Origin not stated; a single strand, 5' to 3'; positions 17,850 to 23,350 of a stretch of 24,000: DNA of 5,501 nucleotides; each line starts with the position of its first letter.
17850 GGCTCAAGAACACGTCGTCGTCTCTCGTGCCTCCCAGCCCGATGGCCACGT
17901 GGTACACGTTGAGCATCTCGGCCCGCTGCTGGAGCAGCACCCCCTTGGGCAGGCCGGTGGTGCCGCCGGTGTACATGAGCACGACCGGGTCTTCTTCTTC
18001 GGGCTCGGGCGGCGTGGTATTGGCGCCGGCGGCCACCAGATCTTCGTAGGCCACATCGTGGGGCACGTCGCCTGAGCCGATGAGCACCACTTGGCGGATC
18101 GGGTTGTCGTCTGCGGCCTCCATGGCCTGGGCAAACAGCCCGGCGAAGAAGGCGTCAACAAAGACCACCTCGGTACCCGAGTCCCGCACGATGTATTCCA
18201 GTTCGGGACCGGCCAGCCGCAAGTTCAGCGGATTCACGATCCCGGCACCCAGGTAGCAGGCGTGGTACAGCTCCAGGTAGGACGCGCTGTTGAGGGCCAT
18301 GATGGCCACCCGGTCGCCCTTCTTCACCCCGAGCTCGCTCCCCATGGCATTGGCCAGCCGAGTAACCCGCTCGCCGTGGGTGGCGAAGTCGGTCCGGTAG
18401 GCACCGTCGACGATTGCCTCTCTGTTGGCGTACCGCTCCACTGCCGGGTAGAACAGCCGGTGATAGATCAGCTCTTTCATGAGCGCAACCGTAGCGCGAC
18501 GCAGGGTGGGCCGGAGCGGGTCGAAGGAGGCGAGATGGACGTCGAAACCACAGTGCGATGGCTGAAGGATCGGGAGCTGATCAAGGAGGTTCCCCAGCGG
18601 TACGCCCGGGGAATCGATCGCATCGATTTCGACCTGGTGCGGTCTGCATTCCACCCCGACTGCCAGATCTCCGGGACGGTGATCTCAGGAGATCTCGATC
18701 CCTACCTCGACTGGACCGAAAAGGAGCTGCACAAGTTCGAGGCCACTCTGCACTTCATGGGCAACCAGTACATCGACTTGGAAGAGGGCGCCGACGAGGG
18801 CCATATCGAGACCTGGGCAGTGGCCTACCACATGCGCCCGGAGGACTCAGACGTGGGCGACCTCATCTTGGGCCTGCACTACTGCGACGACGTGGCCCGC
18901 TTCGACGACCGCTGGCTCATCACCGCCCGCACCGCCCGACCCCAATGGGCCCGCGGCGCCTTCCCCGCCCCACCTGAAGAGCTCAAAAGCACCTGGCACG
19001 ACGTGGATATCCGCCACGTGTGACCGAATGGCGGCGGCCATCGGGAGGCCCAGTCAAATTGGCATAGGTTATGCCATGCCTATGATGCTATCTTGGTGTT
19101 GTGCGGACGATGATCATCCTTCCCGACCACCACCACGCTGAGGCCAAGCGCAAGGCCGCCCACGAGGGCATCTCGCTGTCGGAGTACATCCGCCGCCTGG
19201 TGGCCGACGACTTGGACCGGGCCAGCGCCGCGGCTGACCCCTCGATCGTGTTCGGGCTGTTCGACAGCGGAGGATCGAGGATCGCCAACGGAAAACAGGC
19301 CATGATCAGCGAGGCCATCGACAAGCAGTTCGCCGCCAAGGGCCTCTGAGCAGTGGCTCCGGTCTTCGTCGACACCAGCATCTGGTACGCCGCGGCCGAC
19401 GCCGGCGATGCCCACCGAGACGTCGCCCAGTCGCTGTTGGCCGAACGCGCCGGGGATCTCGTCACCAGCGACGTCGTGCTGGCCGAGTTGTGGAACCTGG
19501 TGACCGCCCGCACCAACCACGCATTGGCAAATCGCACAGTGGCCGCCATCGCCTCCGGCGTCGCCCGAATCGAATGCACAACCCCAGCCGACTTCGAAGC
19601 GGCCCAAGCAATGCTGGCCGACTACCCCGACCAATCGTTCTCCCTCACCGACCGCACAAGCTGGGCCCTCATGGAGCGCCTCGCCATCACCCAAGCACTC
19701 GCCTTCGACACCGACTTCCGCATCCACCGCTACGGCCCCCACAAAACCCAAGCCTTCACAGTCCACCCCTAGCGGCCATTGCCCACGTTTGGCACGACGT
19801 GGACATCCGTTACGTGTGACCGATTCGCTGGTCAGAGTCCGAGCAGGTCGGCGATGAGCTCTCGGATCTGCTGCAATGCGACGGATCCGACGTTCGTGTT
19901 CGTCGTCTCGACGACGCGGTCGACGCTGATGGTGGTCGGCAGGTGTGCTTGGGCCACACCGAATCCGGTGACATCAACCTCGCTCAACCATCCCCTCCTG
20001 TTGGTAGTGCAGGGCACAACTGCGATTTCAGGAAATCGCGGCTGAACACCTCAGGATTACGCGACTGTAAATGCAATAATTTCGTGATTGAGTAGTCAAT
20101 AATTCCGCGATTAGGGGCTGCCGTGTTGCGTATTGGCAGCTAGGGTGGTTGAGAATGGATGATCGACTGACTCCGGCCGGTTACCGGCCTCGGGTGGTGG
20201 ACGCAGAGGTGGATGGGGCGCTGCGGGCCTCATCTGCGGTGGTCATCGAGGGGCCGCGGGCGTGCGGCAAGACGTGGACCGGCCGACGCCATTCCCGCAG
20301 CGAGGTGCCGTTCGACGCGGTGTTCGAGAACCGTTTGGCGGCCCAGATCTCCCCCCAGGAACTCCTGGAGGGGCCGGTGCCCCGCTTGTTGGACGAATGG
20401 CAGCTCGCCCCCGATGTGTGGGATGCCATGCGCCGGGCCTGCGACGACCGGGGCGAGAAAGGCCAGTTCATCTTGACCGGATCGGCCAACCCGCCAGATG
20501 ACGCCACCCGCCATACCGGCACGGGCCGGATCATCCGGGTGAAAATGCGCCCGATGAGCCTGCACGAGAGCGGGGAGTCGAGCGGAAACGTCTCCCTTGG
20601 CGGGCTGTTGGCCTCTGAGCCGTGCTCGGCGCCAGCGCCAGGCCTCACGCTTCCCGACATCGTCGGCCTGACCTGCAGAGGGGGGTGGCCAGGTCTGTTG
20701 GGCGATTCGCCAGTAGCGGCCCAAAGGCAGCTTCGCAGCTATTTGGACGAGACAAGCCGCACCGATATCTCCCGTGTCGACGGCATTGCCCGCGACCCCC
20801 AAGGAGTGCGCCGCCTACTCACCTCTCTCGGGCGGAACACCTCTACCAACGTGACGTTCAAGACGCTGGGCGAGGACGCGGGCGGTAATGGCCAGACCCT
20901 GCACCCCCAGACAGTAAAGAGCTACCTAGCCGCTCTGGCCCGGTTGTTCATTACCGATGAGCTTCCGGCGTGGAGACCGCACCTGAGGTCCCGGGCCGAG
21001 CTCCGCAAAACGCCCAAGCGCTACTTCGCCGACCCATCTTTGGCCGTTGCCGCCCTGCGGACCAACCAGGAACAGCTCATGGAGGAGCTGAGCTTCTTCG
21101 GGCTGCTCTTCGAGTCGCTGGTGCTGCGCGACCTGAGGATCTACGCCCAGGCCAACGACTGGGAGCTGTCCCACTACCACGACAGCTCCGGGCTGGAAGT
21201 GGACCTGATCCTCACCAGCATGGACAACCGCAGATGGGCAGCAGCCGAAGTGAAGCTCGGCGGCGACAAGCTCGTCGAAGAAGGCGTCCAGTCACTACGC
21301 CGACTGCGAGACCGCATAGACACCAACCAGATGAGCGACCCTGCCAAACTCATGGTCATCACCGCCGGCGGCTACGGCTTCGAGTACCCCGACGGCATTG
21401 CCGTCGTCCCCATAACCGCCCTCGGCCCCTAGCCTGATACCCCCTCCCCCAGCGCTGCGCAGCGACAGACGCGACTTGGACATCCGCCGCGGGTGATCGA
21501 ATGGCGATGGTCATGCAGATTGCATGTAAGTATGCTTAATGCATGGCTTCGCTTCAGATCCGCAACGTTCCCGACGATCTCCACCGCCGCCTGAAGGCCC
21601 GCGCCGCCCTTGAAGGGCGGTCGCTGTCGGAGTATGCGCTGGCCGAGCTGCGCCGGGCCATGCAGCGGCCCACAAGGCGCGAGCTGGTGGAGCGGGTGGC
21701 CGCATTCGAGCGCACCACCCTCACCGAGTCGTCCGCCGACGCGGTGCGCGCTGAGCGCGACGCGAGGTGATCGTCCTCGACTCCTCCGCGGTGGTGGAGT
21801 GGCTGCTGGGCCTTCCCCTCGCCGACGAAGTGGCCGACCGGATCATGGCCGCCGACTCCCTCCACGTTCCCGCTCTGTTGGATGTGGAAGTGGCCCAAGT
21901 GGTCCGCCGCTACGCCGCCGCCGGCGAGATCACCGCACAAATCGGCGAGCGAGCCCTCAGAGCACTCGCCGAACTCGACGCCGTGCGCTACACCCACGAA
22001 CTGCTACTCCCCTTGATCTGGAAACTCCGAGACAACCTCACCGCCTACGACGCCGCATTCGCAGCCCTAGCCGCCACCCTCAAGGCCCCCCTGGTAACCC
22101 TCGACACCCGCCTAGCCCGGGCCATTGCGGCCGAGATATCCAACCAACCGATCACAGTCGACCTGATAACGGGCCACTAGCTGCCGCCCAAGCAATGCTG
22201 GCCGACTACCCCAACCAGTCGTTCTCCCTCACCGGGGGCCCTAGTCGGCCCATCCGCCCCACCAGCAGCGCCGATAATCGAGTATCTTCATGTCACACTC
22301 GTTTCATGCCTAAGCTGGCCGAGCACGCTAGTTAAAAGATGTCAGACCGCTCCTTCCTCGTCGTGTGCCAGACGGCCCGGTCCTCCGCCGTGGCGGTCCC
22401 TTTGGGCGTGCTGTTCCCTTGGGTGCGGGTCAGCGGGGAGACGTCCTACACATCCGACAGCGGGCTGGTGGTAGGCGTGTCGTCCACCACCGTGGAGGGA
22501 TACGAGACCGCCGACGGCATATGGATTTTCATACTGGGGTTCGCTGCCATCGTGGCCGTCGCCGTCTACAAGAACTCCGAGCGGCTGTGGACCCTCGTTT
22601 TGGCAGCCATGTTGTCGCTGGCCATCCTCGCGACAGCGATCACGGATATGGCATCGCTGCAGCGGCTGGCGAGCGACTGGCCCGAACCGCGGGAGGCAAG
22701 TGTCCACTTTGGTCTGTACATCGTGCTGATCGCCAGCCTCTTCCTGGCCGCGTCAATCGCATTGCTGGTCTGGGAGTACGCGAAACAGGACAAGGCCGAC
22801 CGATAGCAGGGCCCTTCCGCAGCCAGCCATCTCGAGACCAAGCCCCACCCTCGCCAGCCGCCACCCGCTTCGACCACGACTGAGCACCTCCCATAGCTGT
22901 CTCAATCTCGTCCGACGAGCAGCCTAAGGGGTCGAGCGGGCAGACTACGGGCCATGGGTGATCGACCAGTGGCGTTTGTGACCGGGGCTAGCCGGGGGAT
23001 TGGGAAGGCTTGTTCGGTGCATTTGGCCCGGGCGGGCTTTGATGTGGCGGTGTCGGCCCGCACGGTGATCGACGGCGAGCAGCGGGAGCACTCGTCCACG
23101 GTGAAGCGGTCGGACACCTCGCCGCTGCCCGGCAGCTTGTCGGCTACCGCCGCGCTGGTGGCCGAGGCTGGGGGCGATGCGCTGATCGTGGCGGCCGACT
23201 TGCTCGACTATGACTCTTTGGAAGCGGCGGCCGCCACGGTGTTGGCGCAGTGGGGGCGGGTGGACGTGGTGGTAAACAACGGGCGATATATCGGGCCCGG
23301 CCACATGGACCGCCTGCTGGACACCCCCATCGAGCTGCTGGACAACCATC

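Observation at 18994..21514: A recombinase-core-like repeat derived from the SnoaL gene 3' end partitions the downstream DNA into self-contained cassettes (integrase-less cassette array)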

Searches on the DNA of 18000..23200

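Call 55: search_rna_families(source=window, start=18000, end=23200, threshold=evalue, max_evalue=1)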
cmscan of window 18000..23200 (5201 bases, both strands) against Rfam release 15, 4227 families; matches with E-value up to 1: 1.
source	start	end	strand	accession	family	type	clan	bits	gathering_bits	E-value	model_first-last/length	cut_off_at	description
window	20024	20044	+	RF03139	S4-Bacteroidia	Cis-reg; leader;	CL00119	22.7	34.7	0.18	1-34/34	no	S4-Bacteroidia ribosomal protein leader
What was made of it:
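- Tried and rejected: Rfam gave only one sub-threshold chance hit, at 20024-20044 (call 55).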
